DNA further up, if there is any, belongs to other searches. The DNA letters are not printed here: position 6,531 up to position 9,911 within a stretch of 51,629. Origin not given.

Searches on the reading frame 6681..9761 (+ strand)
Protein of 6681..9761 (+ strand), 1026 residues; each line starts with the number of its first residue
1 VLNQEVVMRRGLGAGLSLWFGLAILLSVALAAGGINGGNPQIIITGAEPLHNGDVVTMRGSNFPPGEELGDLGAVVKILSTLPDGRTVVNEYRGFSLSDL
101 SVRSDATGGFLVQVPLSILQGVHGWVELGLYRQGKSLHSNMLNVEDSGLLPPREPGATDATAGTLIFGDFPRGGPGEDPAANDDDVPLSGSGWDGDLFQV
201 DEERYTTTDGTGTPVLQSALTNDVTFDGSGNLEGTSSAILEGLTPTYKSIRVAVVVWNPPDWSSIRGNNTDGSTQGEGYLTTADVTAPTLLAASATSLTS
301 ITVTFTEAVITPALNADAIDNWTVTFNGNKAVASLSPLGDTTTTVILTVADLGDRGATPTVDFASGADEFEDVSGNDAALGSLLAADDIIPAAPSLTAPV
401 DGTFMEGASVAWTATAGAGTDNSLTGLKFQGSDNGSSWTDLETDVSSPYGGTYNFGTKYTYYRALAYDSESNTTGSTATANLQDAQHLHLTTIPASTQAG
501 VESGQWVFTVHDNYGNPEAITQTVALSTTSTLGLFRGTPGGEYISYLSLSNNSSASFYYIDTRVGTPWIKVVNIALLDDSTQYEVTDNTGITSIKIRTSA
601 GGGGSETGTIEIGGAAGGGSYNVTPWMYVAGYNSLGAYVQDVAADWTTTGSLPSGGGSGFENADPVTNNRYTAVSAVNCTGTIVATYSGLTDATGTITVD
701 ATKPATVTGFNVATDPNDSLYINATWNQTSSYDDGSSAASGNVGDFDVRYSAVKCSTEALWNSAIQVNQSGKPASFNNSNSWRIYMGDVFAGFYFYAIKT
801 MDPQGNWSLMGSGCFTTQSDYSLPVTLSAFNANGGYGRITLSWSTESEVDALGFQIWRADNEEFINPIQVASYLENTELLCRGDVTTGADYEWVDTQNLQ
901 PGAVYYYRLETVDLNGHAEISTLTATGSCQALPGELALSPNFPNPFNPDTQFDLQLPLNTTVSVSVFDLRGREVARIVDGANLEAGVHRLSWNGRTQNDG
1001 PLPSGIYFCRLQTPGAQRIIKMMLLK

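Call 31: search_protein_families(library=pfam, proteins=[window:6681-9761:+], max_evalue=0.0001)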
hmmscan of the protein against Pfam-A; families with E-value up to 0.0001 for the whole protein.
window:6681-9761:+ (1026 aa): 1 family
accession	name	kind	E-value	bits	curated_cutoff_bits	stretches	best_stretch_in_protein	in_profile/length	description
PF13860.13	FlgD_ig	-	5.4e-07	30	27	1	960-1008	23-70/79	FlgD Ig-like domain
